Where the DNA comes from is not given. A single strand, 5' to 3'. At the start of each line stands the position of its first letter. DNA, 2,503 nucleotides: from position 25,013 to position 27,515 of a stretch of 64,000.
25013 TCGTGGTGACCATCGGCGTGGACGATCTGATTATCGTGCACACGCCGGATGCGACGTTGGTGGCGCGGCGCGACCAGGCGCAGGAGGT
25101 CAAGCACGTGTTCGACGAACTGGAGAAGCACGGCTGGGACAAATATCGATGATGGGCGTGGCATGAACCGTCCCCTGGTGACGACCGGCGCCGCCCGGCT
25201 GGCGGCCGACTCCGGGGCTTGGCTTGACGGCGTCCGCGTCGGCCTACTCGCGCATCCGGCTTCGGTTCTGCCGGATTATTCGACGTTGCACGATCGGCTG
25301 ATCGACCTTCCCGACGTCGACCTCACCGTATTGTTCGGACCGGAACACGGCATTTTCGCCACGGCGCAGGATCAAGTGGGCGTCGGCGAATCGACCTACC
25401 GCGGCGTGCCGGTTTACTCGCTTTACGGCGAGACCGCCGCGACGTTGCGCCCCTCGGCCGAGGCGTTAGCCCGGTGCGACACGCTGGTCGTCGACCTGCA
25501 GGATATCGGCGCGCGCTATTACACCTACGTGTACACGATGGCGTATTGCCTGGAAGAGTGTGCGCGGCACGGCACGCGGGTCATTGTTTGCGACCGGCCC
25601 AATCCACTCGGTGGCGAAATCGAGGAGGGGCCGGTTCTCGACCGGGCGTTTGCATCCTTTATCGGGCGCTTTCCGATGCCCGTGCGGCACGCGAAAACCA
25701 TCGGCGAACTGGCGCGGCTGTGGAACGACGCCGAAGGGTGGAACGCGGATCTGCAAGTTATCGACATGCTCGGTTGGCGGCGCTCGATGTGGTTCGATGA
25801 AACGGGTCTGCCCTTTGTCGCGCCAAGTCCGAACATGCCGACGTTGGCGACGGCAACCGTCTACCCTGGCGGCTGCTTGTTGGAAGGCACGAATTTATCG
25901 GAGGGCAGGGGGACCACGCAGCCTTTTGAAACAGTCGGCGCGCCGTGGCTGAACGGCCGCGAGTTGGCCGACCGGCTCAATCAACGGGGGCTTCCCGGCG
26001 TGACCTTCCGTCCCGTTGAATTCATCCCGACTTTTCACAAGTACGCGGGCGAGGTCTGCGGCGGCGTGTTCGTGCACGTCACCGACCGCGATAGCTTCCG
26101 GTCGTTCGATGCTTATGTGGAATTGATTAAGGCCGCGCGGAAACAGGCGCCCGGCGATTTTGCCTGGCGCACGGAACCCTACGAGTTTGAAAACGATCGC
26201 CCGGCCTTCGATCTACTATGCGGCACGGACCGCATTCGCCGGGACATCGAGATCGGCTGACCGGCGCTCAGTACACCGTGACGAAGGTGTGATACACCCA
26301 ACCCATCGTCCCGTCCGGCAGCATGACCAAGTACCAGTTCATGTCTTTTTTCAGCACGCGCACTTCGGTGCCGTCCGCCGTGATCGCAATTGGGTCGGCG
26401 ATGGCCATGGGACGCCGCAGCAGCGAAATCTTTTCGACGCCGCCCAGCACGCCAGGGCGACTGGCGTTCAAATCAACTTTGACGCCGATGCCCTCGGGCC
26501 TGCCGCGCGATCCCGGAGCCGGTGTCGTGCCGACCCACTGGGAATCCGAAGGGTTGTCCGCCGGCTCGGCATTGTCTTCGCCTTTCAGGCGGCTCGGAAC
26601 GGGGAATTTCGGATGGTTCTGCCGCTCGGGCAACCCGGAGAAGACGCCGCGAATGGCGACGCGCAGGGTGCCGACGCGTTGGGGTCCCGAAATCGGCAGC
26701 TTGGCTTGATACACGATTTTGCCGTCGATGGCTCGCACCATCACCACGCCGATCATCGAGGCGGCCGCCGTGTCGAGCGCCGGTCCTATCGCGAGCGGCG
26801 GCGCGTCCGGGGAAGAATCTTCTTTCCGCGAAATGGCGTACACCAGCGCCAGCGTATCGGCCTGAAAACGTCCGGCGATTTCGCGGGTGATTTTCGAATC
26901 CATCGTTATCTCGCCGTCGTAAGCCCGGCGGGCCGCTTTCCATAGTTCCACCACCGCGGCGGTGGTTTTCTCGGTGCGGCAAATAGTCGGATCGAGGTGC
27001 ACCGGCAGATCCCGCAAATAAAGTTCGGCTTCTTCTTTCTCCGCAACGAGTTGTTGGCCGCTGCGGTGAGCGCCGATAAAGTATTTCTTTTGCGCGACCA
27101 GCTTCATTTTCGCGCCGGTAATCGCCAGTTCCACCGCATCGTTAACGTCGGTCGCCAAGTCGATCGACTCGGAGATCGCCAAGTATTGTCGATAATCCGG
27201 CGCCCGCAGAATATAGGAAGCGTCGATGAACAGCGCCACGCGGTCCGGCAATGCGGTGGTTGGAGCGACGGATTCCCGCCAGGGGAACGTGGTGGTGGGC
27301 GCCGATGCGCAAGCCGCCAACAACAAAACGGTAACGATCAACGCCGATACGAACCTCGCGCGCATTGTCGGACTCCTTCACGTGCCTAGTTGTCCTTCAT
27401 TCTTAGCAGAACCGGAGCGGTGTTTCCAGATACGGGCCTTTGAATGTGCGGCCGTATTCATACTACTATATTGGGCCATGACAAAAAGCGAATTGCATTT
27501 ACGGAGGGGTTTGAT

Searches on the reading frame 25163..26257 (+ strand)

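Call 3: search_protein_families(library=pfam, proteins=[window:25163-26257:+], max_evalue=0.01)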
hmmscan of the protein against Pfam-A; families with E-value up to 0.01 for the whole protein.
window:25163-26257:+ (365 aa): 2 families
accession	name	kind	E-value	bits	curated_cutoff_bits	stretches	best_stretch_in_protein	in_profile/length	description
PF07075.17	NamZ_N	-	4.4e-72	242.2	26.9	1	26-228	1-202/203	Exo-beta-N-acetylmuramidase NamZ, N-terminal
PF20732.2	NamZ_C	-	1.3e-46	159.6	25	1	233-363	2-123/152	Exo-beta-N-acetylmuramidase NamZ, C-terminal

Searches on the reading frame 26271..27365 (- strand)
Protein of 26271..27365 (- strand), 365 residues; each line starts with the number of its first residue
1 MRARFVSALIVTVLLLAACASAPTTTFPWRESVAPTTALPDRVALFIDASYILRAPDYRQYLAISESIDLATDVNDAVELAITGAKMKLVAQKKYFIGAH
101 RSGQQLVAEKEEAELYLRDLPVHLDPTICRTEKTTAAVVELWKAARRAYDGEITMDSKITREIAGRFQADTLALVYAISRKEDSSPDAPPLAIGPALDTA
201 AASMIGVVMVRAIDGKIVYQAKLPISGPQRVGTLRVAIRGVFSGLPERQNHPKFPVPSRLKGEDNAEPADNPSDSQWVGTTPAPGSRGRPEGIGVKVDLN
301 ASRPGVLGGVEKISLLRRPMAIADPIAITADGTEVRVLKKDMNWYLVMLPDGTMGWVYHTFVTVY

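Call 3: search_protein_families(library=pfam, proteins=[window:26271-27365:-], max_evalue=0.01)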
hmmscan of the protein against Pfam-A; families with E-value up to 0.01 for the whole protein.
window:26271-27365:- (365 aa): 4 families
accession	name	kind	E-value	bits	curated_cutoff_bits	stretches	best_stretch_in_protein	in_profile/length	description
PF08239.17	SH3_3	-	6.3e-05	23.5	27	1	323-362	13-53/54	Bacterial SH3 domain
PF06347.19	SH3_4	-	0.00013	22.1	24.1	1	315-360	7-52/56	Bacterial SH3 domain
PF23795.1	SH3_YKFC_2nd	-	0.0043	17.3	27.4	1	333-365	25-57/57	YKFC SH3b2 domain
PF18348.7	SH3_16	-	0.006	16.8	25.8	0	332-357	18-44/49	Bacterial dipeptidyl-peptidase Sh3 domain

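Call 8: search_protein_families(library=ncbifam, proteins=[window:26271-27365:-], max_evalue=1)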
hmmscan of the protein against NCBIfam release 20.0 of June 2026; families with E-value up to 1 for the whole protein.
window:26271-27365:- (365 aa): 1 family
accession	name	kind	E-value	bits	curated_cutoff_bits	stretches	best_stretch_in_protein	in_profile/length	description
TIGR04211.1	SH3_and_anchor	equivalog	0.0053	16.4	65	1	332-363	27-59/198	TIGR04211 family SH3 domain-containing protein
